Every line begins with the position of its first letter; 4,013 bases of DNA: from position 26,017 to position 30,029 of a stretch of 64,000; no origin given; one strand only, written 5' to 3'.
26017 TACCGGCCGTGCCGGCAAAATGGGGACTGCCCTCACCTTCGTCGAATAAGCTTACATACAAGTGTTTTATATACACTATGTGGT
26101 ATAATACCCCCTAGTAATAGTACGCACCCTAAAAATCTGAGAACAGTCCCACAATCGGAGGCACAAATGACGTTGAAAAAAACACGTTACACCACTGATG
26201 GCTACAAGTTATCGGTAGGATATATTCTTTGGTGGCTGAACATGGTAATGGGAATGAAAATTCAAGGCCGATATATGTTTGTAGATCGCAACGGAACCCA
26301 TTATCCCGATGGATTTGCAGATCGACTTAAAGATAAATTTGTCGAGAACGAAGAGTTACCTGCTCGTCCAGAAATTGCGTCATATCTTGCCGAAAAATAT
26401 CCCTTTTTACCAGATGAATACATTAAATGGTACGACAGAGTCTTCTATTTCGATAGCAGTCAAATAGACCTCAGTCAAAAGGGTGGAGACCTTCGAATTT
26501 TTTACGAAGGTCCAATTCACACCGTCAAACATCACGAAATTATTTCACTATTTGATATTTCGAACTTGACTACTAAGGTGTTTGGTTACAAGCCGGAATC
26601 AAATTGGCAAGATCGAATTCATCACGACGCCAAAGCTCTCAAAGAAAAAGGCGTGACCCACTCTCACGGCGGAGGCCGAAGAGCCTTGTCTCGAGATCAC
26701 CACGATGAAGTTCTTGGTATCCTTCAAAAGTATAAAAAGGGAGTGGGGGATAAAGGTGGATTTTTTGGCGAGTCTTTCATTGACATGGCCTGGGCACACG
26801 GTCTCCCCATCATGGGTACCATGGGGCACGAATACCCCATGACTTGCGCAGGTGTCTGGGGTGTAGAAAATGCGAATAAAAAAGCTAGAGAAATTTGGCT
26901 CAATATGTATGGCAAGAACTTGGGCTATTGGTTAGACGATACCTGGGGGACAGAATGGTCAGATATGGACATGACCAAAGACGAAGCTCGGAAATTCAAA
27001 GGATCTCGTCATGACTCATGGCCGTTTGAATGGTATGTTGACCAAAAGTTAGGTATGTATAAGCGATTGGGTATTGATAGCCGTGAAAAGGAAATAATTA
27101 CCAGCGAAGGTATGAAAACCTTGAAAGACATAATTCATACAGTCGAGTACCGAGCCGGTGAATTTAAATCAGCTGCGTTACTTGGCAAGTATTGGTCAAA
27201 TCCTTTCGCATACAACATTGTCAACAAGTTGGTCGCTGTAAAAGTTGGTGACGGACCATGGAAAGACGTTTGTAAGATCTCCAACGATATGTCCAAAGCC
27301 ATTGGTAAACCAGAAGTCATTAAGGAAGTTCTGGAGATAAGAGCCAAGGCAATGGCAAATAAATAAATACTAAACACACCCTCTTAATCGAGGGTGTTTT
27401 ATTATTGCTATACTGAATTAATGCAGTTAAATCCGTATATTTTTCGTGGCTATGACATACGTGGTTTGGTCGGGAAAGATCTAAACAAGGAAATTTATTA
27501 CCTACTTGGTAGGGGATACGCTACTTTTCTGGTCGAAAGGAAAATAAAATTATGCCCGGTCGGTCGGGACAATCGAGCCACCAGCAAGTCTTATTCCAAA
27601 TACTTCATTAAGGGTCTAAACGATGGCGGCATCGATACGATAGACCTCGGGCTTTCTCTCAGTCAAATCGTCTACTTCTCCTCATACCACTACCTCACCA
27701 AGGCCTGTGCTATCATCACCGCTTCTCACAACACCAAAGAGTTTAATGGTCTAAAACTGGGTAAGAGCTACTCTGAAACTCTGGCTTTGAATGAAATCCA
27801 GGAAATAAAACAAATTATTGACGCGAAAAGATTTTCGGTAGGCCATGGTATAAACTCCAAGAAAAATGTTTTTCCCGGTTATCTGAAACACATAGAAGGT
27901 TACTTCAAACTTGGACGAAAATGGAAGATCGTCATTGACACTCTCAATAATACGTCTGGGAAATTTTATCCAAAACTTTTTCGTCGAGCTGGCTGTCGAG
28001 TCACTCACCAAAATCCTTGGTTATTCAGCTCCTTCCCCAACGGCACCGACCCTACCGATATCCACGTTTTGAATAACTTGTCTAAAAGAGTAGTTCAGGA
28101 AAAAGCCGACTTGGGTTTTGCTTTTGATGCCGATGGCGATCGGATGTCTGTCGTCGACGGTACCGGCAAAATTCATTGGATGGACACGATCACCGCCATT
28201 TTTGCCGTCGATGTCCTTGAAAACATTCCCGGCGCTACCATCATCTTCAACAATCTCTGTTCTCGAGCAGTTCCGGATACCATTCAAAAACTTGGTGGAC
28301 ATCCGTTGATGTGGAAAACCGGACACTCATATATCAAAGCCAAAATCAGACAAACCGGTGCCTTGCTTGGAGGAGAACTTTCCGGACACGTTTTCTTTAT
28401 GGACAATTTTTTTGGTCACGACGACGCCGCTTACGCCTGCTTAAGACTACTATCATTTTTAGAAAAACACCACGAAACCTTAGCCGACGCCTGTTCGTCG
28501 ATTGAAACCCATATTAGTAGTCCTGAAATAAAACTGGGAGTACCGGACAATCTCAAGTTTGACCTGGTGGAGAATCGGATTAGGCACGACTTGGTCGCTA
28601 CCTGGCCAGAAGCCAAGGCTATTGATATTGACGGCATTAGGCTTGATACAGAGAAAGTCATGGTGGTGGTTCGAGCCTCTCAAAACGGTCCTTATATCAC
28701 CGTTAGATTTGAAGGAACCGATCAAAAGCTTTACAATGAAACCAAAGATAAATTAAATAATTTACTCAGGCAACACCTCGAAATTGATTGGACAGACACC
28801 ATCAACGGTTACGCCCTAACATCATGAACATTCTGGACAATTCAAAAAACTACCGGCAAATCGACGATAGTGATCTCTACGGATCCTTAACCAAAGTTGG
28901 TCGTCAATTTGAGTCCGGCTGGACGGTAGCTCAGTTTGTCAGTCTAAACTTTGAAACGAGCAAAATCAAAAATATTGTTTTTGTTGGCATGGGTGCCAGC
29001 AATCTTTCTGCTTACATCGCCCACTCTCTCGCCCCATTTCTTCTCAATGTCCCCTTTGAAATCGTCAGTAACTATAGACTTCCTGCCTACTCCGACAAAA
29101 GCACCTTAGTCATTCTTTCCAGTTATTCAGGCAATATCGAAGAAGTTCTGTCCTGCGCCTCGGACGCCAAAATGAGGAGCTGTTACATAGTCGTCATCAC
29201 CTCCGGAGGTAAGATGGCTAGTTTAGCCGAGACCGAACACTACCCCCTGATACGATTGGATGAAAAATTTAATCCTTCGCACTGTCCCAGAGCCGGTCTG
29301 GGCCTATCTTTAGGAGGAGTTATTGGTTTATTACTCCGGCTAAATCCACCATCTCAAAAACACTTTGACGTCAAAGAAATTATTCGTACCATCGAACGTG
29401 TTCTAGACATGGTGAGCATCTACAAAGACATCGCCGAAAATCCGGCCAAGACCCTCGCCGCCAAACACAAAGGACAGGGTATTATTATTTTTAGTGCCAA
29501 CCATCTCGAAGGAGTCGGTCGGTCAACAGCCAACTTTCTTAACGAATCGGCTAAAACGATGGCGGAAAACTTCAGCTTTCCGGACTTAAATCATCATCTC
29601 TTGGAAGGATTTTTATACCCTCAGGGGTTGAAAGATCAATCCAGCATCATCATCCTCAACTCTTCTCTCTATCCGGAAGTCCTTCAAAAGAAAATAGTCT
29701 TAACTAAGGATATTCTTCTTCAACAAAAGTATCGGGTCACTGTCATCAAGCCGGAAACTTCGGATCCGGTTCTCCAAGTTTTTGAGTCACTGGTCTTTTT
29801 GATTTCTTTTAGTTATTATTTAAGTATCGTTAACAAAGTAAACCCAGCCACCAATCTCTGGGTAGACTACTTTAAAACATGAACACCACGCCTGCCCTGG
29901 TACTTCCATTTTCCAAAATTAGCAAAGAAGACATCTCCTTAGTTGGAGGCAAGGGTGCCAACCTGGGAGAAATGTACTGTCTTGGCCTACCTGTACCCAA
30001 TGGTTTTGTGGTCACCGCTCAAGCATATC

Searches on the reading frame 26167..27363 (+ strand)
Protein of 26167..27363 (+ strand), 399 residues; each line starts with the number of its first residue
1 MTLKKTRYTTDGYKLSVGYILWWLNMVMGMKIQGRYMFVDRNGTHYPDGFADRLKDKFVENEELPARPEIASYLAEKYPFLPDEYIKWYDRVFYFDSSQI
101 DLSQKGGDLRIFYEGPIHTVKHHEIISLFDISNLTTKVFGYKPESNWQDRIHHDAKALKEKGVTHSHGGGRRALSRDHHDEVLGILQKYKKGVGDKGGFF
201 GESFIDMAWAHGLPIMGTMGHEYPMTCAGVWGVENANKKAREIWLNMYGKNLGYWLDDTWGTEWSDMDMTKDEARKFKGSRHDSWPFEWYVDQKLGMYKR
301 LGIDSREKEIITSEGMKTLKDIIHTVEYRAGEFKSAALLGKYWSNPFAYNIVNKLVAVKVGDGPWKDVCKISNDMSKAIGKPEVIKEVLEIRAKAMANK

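Call 19: search_protein_families(library=pfam, proteins=[window:26167-27363:+], max_evalue=0.001)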
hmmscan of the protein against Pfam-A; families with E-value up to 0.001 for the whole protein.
window:26167-27363:+ (399 aa): 2 families
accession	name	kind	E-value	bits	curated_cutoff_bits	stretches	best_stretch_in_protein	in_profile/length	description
PF04095.22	NAPRTase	-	1.9e-14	54.4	20.8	1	169-329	7-163/239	Nicotinate phosphoribosyltransferase (NAPRTase) family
PF17767.7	NAPRTase_N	-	2.5e-07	31.5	32.6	1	10-128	3-121/125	Nicotinate phosphoribosyltransferase (NAPRTase) N-terminal domain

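Call 46: search_protein_families(library=ncbifam, proteins=[window:26167-27363:+], max_evalue=0.001)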
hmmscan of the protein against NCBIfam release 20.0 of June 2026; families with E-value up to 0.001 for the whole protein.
window:26167-27363:+ (399 aa): 2 families
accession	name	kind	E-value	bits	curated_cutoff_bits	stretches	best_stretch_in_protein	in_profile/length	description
NF003704.0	PRK05321.1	subfamily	1e-51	176.2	379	1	10-390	16-386/398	nicotinate phosphoribosyltransferase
TIGR01514.1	NAPRTase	equivalog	3.7e-43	148.1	269.55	1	10-390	8-393/399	nicotinate phosphoribosyltransferase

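Call 47: find_homologous_proteins(query=window:26167-27363:+, max_evalue=1e-30)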
Query window:26167-27363:+ (399 aa): 24 proteins with E <= 1e-30 among 2968 candidates.
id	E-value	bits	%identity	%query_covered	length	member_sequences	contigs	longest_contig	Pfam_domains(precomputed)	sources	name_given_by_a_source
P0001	5.9e-277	936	99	100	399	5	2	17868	PF04095.23,PF17767.8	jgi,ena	-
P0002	2.2e-252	855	90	100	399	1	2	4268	PF04095.23,PF17767.8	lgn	-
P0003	1.2e-205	701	74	96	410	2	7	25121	PF04095.23,PF17767.8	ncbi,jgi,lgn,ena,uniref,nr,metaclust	ncbi:MAG: Nicotinate phosphoribosyltransferase [Candidatus Collierbacteria bacterium GW2011_GWB1_44_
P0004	2.9e-205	700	73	99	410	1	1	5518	PF04095.23,PF17767.8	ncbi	-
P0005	3.0e-204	697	73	100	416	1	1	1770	PF04095.23,PF17767.8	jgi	jgi:nicotinate phosphoribosyltransferase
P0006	6.0e-184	630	65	100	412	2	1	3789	PF04095.23,PF17767.8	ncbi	-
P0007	1.0e-178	613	65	99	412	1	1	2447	PF04095.23,PF17767.8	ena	-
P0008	2.5e-170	585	62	99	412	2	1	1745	PF04095.23,PF17767.8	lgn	-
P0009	9.8e-167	573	62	97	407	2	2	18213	PF04095.23,PF17767.8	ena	-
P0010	2.9e-166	572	62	95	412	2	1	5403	PF04095.23,PF17767.8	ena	-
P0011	2.8e-159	549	58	100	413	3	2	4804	PF04095.23,PF17767.8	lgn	-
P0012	1.5e-103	365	45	97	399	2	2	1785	PF04095.23,PF17767.8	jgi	-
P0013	7.5e-103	363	46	97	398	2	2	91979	PF04095.23,PF17767.8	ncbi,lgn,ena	-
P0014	7.8e-101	356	46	94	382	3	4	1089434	PF04095.23,PF17767.8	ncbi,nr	ncbi:hypothetical protein A3K29_03830 [Candidatus Collierbacteria bacterium RIFOXYB2_FULL_46_14]|nr:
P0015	6.3e-98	346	45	97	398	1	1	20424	PF04095.23,PF17767.8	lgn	-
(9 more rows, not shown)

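Call 48: find_encoding_contigs(protein=P0003, flank=2000, max_places=2)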
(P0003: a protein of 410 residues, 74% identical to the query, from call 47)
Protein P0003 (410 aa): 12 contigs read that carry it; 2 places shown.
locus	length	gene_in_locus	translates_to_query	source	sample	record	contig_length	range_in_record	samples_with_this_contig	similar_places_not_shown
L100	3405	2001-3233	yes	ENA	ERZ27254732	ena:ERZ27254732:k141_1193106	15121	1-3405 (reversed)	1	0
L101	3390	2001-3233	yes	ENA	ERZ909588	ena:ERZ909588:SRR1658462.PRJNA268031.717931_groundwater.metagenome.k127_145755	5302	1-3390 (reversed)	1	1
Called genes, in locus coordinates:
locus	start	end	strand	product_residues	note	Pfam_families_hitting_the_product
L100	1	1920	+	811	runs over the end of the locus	PF00690:Cation_ATPase_N, PF00122:E1-E2_ATPase, PF00702:Hydrolase, PF13246:Cation_ATPase, PF08282:Hydrolase_3 (weak), PF00689:Cation_ATPase_C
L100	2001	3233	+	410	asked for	PF17767:NAPRTase_N (weak), PF04095:NAPRTase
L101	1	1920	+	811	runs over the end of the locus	PF00690:Cation_ATPase_N, PF00122:E1-E2_ATPase, PF00702:Hydrolase, PF13246:Cation_ATPase, PF08282:Hydrolase_3 (weak), PF00689:Cation_ATPase_C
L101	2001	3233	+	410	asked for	PF17767:NAPRTase_N (weak), PF04095:NAPRTase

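Call 49: find_encoding_contigs(protein=P0009, flank=2000, max_places=2)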
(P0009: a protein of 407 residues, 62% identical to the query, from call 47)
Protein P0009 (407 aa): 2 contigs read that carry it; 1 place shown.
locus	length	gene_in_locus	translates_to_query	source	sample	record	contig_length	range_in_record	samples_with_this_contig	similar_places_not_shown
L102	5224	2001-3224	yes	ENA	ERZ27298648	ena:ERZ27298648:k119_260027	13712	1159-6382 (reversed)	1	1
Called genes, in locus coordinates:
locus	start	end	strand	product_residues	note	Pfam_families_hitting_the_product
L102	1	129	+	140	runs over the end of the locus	-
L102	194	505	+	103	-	-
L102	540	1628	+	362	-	PF07894:SACK1 (faint), PF13091:PLDc_2, PF00614:PLDc (faint), PF13091:PLDc_2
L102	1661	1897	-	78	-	-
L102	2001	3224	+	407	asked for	PF17767:NAPRTase_N, PF04095:NAPRTase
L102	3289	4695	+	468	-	PF02878:PGM_PMM_I, PF02879:PGM_PMM_II, PF02880:PGM_PMM_III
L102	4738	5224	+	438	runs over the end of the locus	PF03065:Glyco_hydro_57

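Call 50: find_encoding_contigs(protein=P0014, flank=2000, max_places=2)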
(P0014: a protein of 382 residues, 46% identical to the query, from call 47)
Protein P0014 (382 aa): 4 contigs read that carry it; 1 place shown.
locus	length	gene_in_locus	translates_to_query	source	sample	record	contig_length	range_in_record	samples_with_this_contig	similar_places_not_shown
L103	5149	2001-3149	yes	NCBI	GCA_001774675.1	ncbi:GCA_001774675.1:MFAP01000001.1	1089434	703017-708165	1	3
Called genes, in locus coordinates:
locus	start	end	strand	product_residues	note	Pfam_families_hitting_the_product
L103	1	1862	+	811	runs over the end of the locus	PF00690:Cation_ATPase_N, PF00122:E1-E2_ATPase, PF00702:Hydrolase, PF13246:Cation_ATPase, PF08282:Hydrolase_3 (weak), PF00689:Cation_ATPase_C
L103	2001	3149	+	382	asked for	PF17767:NAPRTase_N, PF04095:NAPRTase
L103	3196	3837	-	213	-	PF02308:MgtC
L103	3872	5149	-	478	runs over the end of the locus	PF02878:PGM_PMM_I, PF02879:PGM_PMM_II, PF02880:PGM_PMM_III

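Call 51: find_encoding_contigs(protein=P0006, flank=1500, max_places=1)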
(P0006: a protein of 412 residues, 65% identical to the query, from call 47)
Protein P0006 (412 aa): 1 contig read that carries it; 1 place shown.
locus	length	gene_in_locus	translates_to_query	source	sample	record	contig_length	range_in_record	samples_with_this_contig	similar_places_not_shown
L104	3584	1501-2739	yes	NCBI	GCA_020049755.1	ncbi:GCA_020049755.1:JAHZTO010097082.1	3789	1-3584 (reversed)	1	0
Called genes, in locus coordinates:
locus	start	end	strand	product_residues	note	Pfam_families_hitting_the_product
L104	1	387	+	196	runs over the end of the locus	?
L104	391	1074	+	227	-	PF21694:DNA_pol3_delta_C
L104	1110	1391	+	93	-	-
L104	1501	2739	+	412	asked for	PF17767:NAPRTase_N, PF04095:NAPRTase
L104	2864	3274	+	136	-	-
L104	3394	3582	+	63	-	?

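Call 52: find_encoding_contigs(protein=P0011, flank=1500, max_places=1)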
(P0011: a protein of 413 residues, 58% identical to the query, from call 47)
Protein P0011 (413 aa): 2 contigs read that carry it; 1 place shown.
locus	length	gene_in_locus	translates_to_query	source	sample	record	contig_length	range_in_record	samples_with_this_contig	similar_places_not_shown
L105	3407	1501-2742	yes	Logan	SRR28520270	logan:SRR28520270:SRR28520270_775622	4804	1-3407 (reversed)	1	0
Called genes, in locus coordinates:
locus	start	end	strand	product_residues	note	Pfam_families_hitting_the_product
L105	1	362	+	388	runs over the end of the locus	-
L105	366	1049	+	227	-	PF21694:DNA_pol3_delta_C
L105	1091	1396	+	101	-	-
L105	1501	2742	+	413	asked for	PF17767:NAPRTase_N (weak), PF04095:NAPRTase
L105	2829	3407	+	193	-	?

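Call 53: find_encoding_contigs(protein=P0013, flank=1500, max_places=1)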
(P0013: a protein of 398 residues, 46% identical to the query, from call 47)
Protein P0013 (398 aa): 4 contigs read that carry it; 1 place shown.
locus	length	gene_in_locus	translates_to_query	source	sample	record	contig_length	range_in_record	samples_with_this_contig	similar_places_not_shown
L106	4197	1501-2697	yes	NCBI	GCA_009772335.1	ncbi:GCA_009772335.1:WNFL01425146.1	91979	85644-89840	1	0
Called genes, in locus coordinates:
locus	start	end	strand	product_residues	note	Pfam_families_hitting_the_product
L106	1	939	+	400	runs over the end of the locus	PF00270:DEAD, PF04851:ResIII (weak), PF00271:Helicase_C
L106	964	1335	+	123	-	-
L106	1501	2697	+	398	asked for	PF17767:NAPRTase_N, PF04095:NAPRTase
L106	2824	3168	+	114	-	-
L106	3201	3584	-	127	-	PF02308:MgtC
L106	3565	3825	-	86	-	PF02308:MgtC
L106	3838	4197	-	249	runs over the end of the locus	PF00702:Hydrolase (faint), PF03332:PMM, PF08282:Hydrolase_3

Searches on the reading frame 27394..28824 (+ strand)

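Call 42: search_protein_families(library=pfam, proteins=[window:27394-28824:+], max_evalue=0.0001)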
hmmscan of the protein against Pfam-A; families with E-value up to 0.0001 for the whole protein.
window:27394-28824:+ (477 aa): 4 families
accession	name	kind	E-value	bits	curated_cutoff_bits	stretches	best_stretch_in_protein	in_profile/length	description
PF02878.22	PGM_PMM_I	-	1.7e-23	83.3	22.5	1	16-147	3-136/138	Phosphoglucomutase/phosphomannomutase, alpha/beta/alpha domain I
PF02880.22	PGM_PMM_III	-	4.1e-21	75.7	20.7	1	264-368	3-109/115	Phosphoglucomutase/phosphomannomutase, alpha/beta/alpha domain III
PF02879.22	PGM_PMM_II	-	4.5e-17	62.9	29.3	1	163-258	3-103/103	Phosphoglucomutase/phosphomannomutase, alpha/beta/alpha domain II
PF00408.26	PGM_PMM_IV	-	8.2e-05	23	23.1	0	401-454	12-65/68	Phosphoglucomutase/phosphomannomutase, C-terminal domain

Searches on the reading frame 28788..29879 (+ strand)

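Call 42: search_protein_families(library=pfam, proteins=[window:28788-29879:+], max_evalue=0.0001)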
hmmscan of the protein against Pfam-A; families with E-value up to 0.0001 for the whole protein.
window:28788-29879:+ (364 aa): 1 family
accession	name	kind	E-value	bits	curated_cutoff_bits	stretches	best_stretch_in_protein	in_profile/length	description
PF10432.14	bact-PGI_C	-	4.7e-19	69.3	24.5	1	217-363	2-148/151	Bacterial phospho-glucose isomerase C-terminal SIS domain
